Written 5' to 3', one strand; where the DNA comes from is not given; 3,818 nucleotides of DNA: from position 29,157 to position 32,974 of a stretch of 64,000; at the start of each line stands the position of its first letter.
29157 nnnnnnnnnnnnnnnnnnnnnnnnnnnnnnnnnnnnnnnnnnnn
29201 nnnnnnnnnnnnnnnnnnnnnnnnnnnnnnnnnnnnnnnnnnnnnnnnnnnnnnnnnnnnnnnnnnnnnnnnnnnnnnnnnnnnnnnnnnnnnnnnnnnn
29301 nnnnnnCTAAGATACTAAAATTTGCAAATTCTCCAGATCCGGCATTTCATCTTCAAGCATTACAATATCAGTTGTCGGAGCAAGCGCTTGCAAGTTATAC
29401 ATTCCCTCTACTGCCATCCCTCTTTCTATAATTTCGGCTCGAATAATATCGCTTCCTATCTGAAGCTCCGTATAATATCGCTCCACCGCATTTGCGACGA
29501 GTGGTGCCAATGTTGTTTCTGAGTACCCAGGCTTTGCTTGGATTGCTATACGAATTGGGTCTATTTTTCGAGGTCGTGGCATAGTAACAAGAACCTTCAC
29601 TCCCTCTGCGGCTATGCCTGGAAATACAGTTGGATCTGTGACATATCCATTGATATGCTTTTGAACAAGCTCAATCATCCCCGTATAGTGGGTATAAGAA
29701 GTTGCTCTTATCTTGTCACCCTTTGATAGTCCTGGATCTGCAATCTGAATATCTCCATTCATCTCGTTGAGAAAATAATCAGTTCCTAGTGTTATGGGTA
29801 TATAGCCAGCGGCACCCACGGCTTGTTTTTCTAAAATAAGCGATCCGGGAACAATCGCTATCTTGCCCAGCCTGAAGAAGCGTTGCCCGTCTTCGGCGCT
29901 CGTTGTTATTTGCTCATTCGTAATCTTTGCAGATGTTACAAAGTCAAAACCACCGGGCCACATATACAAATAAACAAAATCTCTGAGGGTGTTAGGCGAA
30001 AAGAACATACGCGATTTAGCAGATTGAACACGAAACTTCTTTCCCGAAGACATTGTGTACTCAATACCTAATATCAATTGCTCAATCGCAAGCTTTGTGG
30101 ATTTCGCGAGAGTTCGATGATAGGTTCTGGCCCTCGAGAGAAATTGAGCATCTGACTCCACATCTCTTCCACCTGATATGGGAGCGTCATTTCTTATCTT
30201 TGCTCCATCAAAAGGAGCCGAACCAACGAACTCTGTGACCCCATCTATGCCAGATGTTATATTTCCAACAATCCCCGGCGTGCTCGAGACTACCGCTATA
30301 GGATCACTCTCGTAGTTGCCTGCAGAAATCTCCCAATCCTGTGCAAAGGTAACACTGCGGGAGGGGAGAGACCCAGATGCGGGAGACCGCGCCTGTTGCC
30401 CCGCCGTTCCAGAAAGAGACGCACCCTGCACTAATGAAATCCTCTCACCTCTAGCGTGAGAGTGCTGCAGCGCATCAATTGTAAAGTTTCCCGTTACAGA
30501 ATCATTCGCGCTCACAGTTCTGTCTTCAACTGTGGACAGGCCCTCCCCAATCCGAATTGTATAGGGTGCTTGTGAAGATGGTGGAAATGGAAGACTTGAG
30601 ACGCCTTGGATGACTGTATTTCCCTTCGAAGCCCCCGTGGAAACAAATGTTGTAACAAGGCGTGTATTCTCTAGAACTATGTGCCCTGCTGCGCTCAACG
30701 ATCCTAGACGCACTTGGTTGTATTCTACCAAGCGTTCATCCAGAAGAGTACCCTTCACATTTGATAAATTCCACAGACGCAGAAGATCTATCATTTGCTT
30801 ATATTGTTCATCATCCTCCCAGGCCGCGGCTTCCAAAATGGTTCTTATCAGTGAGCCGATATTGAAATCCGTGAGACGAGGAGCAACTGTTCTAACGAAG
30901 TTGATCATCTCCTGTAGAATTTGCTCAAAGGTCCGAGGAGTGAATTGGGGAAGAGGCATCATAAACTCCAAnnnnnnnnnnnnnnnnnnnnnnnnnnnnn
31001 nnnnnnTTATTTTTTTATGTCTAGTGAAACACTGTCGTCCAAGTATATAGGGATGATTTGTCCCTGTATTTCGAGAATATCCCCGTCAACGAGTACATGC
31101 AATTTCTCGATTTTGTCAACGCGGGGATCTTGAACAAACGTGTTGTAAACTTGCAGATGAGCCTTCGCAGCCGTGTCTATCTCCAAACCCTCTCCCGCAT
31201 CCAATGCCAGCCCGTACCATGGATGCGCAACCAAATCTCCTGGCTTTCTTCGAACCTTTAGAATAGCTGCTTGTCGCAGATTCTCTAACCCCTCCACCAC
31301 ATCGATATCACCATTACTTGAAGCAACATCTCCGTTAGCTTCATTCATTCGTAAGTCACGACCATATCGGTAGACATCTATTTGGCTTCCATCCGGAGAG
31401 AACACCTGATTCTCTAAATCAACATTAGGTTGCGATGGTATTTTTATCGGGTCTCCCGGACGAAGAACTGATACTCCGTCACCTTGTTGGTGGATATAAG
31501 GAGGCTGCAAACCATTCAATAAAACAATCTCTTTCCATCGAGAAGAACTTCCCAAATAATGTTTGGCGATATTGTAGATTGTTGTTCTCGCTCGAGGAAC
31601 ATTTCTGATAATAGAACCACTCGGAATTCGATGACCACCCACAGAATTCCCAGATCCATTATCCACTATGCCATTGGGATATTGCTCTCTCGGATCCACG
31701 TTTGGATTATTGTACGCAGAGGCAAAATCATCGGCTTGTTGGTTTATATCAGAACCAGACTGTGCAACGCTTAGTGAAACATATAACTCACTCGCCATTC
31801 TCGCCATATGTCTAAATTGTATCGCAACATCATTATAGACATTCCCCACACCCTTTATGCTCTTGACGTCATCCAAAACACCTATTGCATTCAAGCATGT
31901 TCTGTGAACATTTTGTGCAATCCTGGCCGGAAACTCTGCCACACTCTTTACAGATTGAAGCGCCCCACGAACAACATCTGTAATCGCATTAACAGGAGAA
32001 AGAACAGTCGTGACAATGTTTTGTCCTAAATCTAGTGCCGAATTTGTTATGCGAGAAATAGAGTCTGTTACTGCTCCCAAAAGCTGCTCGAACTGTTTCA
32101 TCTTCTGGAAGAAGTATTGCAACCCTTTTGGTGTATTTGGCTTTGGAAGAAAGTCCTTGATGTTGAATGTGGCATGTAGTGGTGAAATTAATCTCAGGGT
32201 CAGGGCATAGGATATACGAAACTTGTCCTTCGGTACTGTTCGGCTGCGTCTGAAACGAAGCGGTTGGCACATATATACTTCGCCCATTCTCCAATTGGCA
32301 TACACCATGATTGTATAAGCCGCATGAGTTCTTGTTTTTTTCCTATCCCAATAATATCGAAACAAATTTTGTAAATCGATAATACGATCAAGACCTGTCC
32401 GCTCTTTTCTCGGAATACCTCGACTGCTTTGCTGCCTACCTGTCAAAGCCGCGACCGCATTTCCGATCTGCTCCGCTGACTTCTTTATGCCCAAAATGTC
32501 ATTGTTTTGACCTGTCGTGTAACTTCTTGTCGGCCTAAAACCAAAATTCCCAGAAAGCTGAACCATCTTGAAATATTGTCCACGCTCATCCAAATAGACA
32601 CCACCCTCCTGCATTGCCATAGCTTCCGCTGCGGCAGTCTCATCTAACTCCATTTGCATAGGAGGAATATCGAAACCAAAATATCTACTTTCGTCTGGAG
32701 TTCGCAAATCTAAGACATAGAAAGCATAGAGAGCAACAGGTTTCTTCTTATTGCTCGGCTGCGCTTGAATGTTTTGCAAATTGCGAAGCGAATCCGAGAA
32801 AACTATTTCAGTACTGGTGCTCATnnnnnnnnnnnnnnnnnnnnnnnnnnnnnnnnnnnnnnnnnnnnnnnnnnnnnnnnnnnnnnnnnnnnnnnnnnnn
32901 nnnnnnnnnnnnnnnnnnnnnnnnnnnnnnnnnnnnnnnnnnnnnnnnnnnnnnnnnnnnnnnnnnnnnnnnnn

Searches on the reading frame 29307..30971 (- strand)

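Call 23: search_protein_families(library=phrogs, proteins=[window:29307-30971:-], max_evalue=0.001)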
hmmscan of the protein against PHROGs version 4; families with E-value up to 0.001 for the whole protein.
window:29307-30971:- (554 aa): 2 families
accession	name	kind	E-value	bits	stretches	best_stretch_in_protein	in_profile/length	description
phrog_6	-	tail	1.3e-27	97.7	1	5-552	62-404/548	baseplate wedge subunit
phrog_1608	-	tail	2.1e-05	25.1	1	432-552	74-189/192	tail protein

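Call 24: search_protein_families(library=pfam, proteins=[window:29307-30971:-], max_evalue=0.001)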
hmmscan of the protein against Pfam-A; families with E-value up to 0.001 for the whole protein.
window:29307-30971:- (554 aa): 1 family
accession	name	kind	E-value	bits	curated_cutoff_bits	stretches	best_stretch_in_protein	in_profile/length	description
PF04865.19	Baseplate_J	-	2.5e-07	30.7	21.1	1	206-290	48-131/255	Baseplate J-like protein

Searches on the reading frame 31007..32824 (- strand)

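Call 23: search_protein_families(library=phrogs, proteins=[window:31007-32824:-], max_evalue=0.001)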
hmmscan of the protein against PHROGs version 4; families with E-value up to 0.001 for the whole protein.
window:31007-32824:- (605 aa): 4 families
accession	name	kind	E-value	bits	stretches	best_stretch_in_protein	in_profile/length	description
phrog_975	-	tail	2.4e-30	106.4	1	414-602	13-225/238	baseplate protein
phrog_4033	-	unknown function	9.6e-11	41.7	1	413-593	450-621/630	-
phrog_380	-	lysis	5e-05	23.5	1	415-456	193-237/309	endolysin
phrog_184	-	tail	0.00037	20.8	0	410-451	365-406/411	baseplate hub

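Call 24: search_protein_families(library=pfam, proteins=[window:31007-32824:-], max_evalue=0.001)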
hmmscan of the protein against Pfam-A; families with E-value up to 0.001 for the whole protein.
window:31007-32824:- (605 aa): 0 families
